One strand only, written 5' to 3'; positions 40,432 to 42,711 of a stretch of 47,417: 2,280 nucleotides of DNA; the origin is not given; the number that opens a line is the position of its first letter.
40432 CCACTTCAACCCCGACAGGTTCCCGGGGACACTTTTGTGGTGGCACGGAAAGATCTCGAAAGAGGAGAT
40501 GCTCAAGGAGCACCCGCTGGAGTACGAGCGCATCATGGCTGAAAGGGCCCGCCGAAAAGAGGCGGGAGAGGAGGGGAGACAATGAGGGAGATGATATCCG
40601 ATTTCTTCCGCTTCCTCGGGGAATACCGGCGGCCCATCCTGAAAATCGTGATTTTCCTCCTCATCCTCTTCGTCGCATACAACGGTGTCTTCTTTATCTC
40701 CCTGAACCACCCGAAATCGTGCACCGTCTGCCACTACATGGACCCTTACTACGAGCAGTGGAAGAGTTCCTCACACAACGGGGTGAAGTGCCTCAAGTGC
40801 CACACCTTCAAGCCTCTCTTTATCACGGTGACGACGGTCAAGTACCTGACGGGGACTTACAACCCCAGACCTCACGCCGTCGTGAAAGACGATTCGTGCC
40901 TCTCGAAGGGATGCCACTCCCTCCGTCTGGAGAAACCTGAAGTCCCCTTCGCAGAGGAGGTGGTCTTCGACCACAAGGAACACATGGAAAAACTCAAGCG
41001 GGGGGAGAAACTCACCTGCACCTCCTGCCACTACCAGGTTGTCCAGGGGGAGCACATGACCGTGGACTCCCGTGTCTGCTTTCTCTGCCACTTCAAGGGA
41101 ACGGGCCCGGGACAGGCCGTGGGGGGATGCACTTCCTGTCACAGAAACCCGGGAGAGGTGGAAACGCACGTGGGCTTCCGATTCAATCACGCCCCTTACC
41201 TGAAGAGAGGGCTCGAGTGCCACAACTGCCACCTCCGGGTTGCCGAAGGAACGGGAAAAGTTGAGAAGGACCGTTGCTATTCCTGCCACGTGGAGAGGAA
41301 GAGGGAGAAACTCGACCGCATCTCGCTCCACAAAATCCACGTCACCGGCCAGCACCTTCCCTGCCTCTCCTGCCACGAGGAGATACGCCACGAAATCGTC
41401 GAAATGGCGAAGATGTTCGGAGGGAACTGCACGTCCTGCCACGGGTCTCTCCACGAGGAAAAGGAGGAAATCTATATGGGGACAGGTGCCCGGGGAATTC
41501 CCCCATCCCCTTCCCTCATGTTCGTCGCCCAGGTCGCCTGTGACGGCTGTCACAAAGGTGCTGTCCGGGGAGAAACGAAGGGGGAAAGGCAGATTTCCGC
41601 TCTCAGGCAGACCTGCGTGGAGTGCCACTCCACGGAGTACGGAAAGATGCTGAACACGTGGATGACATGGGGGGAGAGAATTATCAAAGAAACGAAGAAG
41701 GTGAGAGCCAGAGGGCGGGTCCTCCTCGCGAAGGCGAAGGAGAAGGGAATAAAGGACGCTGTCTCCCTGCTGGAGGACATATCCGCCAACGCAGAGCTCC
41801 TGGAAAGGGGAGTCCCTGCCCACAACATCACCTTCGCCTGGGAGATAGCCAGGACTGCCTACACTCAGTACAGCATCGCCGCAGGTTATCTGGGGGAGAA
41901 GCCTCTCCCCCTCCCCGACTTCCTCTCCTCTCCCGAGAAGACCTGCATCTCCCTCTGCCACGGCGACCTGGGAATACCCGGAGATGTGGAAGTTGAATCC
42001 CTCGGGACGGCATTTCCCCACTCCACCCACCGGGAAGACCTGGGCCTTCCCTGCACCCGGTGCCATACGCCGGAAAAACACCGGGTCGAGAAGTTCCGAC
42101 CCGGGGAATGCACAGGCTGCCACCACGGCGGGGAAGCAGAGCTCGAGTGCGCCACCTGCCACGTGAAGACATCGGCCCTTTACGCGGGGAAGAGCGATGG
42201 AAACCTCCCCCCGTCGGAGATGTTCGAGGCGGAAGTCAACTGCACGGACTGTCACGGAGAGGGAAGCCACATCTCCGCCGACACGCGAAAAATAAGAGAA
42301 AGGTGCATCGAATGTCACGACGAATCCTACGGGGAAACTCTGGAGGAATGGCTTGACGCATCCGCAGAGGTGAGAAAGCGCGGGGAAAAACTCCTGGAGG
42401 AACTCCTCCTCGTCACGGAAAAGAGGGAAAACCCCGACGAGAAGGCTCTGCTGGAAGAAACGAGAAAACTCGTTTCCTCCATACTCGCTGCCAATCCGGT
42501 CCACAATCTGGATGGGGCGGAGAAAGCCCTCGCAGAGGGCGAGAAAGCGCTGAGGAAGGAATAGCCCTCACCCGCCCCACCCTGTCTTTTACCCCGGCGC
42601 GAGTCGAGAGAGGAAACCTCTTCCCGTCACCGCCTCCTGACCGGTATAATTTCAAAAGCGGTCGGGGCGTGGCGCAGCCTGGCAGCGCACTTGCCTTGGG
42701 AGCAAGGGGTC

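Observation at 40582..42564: The two NapC/NirT-like cytochromes are paralogs with a conserved non-canonical CX4CH site, and one carries a duplicated 5-heme module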

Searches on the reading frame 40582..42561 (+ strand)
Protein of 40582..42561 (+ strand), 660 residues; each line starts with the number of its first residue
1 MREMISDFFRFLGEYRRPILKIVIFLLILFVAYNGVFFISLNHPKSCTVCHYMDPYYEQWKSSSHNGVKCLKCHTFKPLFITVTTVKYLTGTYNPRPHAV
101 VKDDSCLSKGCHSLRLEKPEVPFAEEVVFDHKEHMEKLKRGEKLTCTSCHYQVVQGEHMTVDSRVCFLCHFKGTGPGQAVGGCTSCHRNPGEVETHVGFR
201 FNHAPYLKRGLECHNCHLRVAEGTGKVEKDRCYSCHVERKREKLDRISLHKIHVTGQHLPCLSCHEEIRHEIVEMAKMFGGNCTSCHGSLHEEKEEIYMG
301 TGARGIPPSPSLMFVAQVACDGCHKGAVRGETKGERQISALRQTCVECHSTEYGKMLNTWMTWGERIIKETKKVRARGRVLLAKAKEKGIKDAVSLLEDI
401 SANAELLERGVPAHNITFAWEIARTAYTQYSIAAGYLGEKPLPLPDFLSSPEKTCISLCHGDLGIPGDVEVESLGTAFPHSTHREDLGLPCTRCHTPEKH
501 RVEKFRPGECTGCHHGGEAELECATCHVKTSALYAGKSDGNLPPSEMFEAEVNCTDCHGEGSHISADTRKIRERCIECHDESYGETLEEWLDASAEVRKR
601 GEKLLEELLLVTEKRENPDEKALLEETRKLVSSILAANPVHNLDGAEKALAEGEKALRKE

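Call 5: search_protein_families(library=pfam, proteins=[window:40582-42561:+], max_evalue=1)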
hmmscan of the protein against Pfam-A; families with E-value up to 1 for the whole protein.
window:40582-42561:+ (660 aa): 7 families
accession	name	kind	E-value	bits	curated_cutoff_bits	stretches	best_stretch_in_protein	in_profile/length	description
PF14522.11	Cytochrome_C7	-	5.2e-22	77.9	24.8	8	519-580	12-67/67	Cytochrome c7 and related cytochrome c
PF14537.11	Cytochrom_c3_2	-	3.9e-15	56.5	25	6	208-287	4-78/79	Cytochrome c3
PF02085.21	Cytochrom_CIII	-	2e-12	47.8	22.9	3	198-287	20-101/101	Class III cytochrome C family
PF22113.1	Mtrc-MtrF_II-IV_dom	-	9.3e-05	22.5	30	1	553-585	8-41/176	Outer membrane cytochrome MtrC/MtrF-like, domains II/IV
PF03264.19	Cytochrom_NNT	-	0.00092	19.4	24.1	1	23-78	15-76/174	NapC/NirT cytochrome c family, N-terminal region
PF21265.3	SBB_T7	-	0.15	12.1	27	0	569-606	41-77/169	Single-stranded DNA-binding protein, Bacteriophage T7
PF12376.13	DUF3654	-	0.27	11.9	25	1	245-305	16-72/138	Protein of unknown function (DUF3654)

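Call 9: search_protein_families(library=ncbifam, proteins=[window:40582-42561:+], max_evalue=0.01)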
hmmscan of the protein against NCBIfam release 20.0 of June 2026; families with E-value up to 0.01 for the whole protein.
window:40582-42561:+ (660 aa): 5 families
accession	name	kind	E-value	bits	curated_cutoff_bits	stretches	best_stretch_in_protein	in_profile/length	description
TIGR03508.1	decahem_SO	subfamily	7.2e-12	45.3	192.2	2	130-354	21-253/258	DmsE family decaheme c-type cytochrome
TIGR03153.1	cytochr_NrfH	equivalog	1.2e-11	44.9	134.2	1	22-92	6-76/138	cytochrome c nitrite reductase small subunit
NF045713.1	CxxCH_16_HmcA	equivalog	1.3e-05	24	400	1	125-293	59-258/541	sulfate respiration complex hexadecaheme cytochrome HmcA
NF045722.1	c3_cytochr_TmcA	equivalog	0.0014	18.5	114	0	45-77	58-90/125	acidic tetraheme cytochrome c3 TmcA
NF008659.0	PRK11659.1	equivalog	0.0016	18.1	184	0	520-562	46-86/188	cytochrome c nitrite reductase pentaheme subunit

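Call 10: search_solved_structures(query=window:40582-42561:+, max_evalue=1, show_alignments=2)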
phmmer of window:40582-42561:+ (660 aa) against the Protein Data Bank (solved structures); distinct sequences matched with E-value up to 1: 7.
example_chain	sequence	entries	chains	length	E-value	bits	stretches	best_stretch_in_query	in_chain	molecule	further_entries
6lod_A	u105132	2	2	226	0.0076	17.7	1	182-292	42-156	MULTIHEME_CYTC domain-containing protein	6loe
1kwj_A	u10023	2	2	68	0.029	15.8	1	476-529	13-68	cytochrome c7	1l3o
1ehj_A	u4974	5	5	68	0.034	15.6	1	475-529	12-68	CYTOCHROME C7 | CYTOCHROME C551.5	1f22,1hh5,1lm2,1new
1w7o_A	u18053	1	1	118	0.13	13.7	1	202-282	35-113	CYTOCHROME C3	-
2j7a_C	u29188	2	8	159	0.16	13.4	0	44-103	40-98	CYTOCHROME C QUINOL DEHYDROGENASE NRFH | NAPC/NIRT CYTOCHROME C FAMILY PROTEIN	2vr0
8k9e_A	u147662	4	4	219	0.19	13.1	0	250-315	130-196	Cytochrome c7-like domain-containing protein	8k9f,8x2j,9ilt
8uao_A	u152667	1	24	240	0.26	12.7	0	560-632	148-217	DpHF18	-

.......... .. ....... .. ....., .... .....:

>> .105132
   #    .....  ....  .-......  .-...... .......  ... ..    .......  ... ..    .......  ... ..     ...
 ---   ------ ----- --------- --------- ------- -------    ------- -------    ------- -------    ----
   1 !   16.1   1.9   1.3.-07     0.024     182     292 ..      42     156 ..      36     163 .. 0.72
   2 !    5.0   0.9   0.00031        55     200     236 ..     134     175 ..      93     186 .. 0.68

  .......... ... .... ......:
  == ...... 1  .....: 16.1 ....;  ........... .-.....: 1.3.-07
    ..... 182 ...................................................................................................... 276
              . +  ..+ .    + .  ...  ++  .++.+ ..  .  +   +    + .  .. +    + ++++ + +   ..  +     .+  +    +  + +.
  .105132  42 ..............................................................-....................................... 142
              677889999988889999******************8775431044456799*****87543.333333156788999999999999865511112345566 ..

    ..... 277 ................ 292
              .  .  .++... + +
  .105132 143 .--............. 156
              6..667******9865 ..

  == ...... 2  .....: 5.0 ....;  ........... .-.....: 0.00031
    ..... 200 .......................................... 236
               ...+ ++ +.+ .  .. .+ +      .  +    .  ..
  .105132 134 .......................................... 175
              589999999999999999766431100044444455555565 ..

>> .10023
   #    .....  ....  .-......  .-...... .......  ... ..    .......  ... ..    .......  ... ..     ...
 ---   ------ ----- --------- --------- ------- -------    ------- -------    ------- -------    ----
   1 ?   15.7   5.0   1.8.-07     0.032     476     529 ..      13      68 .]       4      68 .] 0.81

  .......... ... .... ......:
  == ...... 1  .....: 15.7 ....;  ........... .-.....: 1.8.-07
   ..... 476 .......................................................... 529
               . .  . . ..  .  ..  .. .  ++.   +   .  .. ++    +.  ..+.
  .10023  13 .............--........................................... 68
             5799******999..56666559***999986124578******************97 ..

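Call 11: find_homologous_proteins(query=window:40582-42561:+, max_evalue=1e-10)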
Query window:40582-42561:+ (660 aa): 752 proteins with E <= 1e-10 among 8000 candidates; the best 120 are listed.
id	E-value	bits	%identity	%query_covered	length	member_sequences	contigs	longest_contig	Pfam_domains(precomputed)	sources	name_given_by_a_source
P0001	0.0e+0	1558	100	100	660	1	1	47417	PF14537.12,PF02085.22,PF14522.12,PF22113.2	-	-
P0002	4.1e-272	923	58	100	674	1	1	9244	PF14537.12,PF02085.22,PF14522.12,PF22113.2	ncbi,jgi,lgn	-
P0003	5.4e-197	674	45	100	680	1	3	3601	PF14537.12,PF02085.22,PF14522.12,PF22113.2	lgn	-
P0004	5.9e-196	671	44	100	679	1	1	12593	PF14537.12,PF02085.22,PF14522.12,PF22113.2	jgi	jgi:hypothetical protein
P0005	6.9e-194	664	44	100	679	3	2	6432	PF14537.12,PF02085.22,PF14522.12,PF22113.2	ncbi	-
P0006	2.2e-191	656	43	100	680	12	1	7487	PF14537.12,PF02085.22,PF14522.12,PF22113.2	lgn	-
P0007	4.7e-185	635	47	89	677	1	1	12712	PF14537.12,PF02085.22,PF14522.12,PF22113.2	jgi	-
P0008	5.0e-184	631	47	89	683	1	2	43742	PF14537.12,PF02085.22,PF14522.12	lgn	-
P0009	2.9e-182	626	47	89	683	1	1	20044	PF14537.12,PF02085.22,PF14522.12,PF22113.2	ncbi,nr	ncbi:MAG: hypothetical protein M1550_00325 [Deltaproteobacteria bacterium]|nr:hypothetical protein [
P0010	1.6e-181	623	43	100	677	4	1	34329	PF14537.12,PF02085.22,PF14522.12,PF22113.2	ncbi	-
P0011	7.1e-180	618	43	100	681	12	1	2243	PF14537.12,PF02085.22,PF14522.12,PF22113.2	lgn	-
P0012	8.3e-180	618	44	100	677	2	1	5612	PF14537.12,PF02085.22,PF14522.12,PF22113.2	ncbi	-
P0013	4.0e-179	615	43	100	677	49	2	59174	PF14537.12,PF02085.22,PF14522.12,PF22113.2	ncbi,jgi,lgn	jgi:hypothetical protein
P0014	4.8e-179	615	44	100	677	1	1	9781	PF14537.12,PF02085.22,PF14522.12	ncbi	-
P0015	8.7e-179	614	42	100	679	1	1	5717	PF14537.12,PF02085.22,PF14522.12,PF22113.2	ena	-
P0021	1.1e-177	610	42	100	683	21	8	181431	PF14537.12,PF02085.22,PF14522.12,PF22113.2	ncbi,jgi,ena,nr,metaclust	ncbi:MAG: hypothetical protein A2Z40_01515 [Deltaproteobacteria bacterium RBG_19FT_COMBO_60_16]|nr:M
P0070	3.3e-155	536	39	100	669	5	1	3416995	PF14537.12,PF02085.22,PF14522.12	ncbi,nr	ncbi:MAG: cytochrome c3 family protein [Deltaproteobacteria bacterium]|nr:MAG: cytochrome c3 family 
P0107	6.4e-118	413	35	97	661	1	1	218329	PF14537.12,PF03264.20,PF02085.22,PF14522.12,PF22113.2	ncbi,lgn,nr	ncbi:MAG: NapC/NirT family cytochrome c [Candidatus Schekmanbacteria bacterium]|nr:NapC/NirT family 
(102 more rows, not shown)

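Call 19: find_encoding_contigs(protein=P0021, flank=8000, max_places=2)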
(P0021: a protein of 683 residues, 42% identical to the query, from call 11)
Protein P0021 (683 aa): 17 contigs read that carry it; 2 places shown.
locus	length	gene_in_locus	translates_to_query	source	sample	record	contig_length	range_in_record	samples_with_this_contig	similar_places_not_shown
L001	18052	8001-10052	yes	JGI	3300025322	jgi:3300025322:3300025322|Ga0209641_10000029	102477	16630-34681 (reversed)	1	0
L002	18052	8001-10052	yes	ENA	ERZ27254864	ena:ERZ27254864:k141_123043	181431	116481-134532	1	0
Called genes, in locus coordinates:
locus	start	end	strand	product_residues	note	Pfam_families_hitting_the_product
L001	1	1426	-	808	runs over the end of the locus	PF00317:Ribonuc_red_lgN, PF02867:Ribonuc_red_lgC, PF12637:TSCPD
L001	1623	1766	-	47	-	-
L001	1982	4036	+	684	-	PF14537:Cytochrom_c3_2 (faint), PF00684:DnaJ_CXXCXGXG (faint), PF02085:Cytochrom_CIII (faint), PF09699:Paired_CXXCH_1 (faint), PF14522:Cytochrome_C7 (faint), PF01292:Ni_hydr_CYTB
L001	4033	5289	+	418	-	PF02085:Cytochrom_CIII (faint), PF09699:Paired_CXXCH_1 (faint), PF14522:Cytochrome_C7 (faint), PF14537:Cytochrom_c3_2 (faint)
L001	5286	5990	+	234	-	PF01292:Ni_hydr_CYTB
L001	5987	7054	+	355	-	PF00684:DnaJ_CXXCXGXG (faint), PF14537:Cytochrom_c3_2 (faint), PF14522:Cytochrome_C7 (faint), PF22113:Mtrc-MtrF_II-IV_dom (faint)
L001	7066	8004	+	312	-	PF01292:Ni_hydr_CYTB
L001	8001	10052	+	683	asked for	PF02085:Cytochrom_CIII (faint), PF14522:Cytochrome_C7 (faint), PF14537:Cytochrom_c3_2 (faint), PF22113:Mtrc-MtrF_II-IV_dom (faint)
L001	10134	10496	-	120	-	PF01597:GCV_H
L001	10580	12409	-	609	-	PF02574:S-methyl_trans, PF02219:MTHFR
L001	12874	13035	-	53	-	PF00301:Rubredoxin, PF21349:RUBY_RBDX (faint)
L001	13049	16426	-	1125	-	PF02574:S-methyl_trans, PF00809:Pterin_bind, PF02607:B12-binding_2, PF02310:B12-binding, PF02965:Met_synt_B12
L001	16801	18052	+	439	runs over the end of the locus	PF00285:Citrate_synt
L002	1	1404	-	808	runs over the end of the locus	PF00317:Ribonuc_red_lgN, PF02867:Ribonuc_red_lgC, PF12637:TSCPD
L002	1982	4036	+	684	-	PF14537:Cytochrom_c3_2 (faint), PF00684:DnaJ_CXXCXGXG (faint), PF02085:Cytochrom_CIII (faint), PF09699:Paired_CXXCH_1 (faint), PF14522:Cytochrome_C7 (faint), PF01292:Ni_hydr_CYTB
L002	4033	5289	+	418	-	PF02085:Cytochrom_CIII (faint), PF09699:Paired_CXXCH_1 (faint), PF14522:Cytochrome_C7 (faint), PF14537:Cytochrom_c3_2 (faint)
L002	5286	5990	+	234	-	PF01292:Ni_hydr_CYTB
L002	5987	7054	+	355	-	PF00684:DnaJ_CXXCXGXG (faint), PF14537:Cytochrom_c3_2 (faint), PF14522:Cytochrome_C7 (faint), PF22113:Mtrc-MtrF_II-IV_dom (faint)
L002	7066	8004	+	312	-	PF01292:Ni_hydr_CYTB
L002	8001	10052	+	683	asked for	PF02085:Cytochrom_CIII (faint), PF14522:Cytochrome_C7 (faint), PF14537:Cytochrom_c3_2 (faint), PF22113:Mtrc-MtrF_II-IV_dom (faint)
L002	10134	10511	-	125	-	PF01597:GCV_H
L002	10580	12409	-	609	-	PF02574:S-methyl_trans, PF02219:MTHFR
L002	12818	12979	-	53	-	PF00301:Rubredoxin, PF21349:RUBY_RBDX (faint)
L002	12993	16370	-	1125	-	PF02574:S-methyl_trans, PF00809:Pterin_bind, PF02607:B12-binding_2, PF02310:B12-binding, PF02965:Met_synt_B12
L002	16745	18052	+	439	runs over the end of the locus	PF00285:Citrate_synt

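Call 20: find_encoding_contigs(protein=P0070, flank=8000, max_places=1)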
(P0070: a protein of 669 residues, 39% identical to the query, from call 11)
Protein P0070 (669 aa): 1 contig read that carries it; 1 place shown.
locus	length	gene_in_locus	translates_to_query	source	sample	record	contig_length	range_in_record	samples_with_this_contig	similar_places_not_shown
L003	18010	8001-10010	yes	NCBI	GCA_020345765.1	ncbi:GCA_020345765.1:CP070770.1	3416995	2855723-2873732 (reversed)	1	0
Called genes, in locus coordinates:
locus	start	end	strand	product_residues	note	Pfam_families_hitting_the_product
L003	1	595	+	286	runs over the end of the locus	PF01790:LGT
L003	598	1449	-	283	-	PF00140:Sigma70_r1_2, PF04542:Sigma70_r2, PF04545:Sigma70_r4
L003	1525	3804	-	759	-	PF01564:Spermine_synth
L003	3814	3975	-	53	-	PF21344:Zn_ribbon_LysW (weak)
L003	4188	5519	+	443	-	PF03721:UDPG_MGDP_dh_N, PF00984:UDPG_MGDP_dh, PF03720:UDPG_MGDP_dh_C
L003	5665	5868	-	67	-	-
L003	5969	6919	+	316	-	PF00684:DnaJ_CXXCXGXG (faint), PF14522:Cytochrome_C7 (faint), PF14537:Cytochrom_c3_2 (faint)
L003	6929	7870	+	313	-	PF01292:Ni_hydr_CYTB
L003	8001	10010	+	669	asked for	PF14522:Cytochrome_C7 (faint), PF02085:Cytochrom_CIII (weak), PF14537:Cytochrom_c3_2 (weak)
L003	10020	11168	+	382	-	PF00033:Cytochrome_B, PF13631:Cytochrom_B_N_2, PF00032:Cytochrom_B_C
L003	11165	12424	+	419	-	PF14522:Cytochrome_C7 (faint), PF09699:Paired_CXXCH_1 (faint), PF22113:Mtrc-MtrF_II-IV_dom (faint), PF14537:Cytochrom_c3_2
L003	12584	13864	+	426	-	PF02085:Cytochrom_CIII (faint), PF03264:Cytochrom_NNT, PF14522:Cytochrome_C7 (faint), PF22113:Mtrc-MtrF_II-IV_dom (faint), PF14537:Cytochrom_c3_2 (weak)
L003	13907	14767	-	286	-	PF00072:Response_reg, PF01597:GCV_H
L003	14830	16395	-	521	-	PF21563:Mcp40H-20_sensor (faint), PF00672:HAMP, PF00512:HisKA, PF02518:HATPase_c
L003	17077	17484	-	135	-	PF00075:RNase_H, PF13456:RVT_3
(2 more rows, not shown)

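Call 21: find_encoding_contigs(protein=P0107, flank=8000, max_places=1)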
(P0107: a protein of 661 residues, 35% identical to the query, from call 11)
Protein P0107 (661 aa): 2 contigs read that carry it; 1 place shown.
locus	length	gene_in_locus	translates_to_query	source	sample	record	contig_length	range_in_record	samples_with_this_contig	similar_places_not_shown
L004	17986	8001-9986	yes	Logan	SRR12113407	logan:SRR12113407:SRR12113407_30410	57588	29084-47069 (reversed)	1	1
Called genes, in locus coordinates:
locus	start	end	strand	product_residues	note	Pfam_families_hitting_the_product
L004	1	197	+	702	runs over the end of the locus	PF13188:PAS_8, PF08448:PAS_4, PF13426:PAS_9 (weak), PF00512:HisKA, PF02518:HATPase_c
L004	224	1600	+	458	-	PF00072:Response_reg, PF07728:AAA_5 (faint), PF00158:Sigma54_activat, PF14532:Sigma54_activ_2, PF00004:AAA (faint), PF25601:AAA_lid_14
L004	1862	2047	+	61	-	-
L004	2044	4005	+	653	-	PF03264:Cytochrom_NNT (faint), PF09699:Paired_CXXCH_1 (faint), PF14522:Cytochrome_C7 (faint), PF14537:Cytochrom_c3_2 (faint), PF01292:Ni_hydr_CYTB, PF14358:DUF4405 (weak)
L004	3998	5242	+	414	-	PF14522:Cytochrome_C7 (faint), PF14537:Cytochrom_c3_2 (faint), PF09699:Paired_CXXCH_1 (weak)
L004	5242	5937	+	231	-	PF01292:Ni_hydr_CYTB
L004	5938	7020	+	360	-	PF14522:Cytochrome_C7 (faint), PF14537:Cytochrom_c3_2 (faint), PF09699:Paired_CXXCH_1 (faint), PF22113:Mtrc-MtrF_II-IV_dom (weak)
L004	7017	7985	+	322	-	PF01292:Ni_hydr_CYTB (weak)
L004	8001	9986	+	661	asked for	PF02085:Cytochrom_CIII (faint), PF03264:Cytochrom_NNT (weak), PF14522:Cytochrome_C7 (faint), PF14537:Cytochrom_c3_2 (faint), PF22113:Mtrc-MtrF_II-IV_dom (faint)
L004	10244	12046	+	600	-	PF00072:Response_reg, PF03264:Cytochrom_NNT, PF14522:Cytochrome_C7 (faint), PF02085:Cytochrom_CIII (faint), PF22113:Mtrc-MtrF_II-IV_dom (faint), PF14537:Cytochrom_c3_2 (weak)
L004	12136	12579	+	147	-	PF00355:Rieske, PF13806:Rieske_2 (weak)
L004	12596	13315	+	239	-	PF00033:Cytochrome_B, PF13631:Cytochrom_B_N_2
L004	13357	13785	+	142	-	PF00032:Cytochrom_B_C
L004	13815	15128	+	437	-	PF13435:Cytochrome_C554 (faint), PF09699:Paired_CXXCH_1 (faint), PF14522:Cytochrome_C7 (faint), PF14537:Cytochrom_c3_2 (weak), PF22113:Mtrc-MtrF_II-IV_dom (weak)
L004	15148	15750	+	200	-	PF13187:Fer4_9 (faint), PF12797:Fer4_2 (weak), PF12837:Fer4_6 (faint), PF13237:Fer4_10 (faint), PF00037:Fer4 (faint), PF14697:Fer4_21 (faint), PF13247:Fer4_11, PF12838:Fer4_7 (weak)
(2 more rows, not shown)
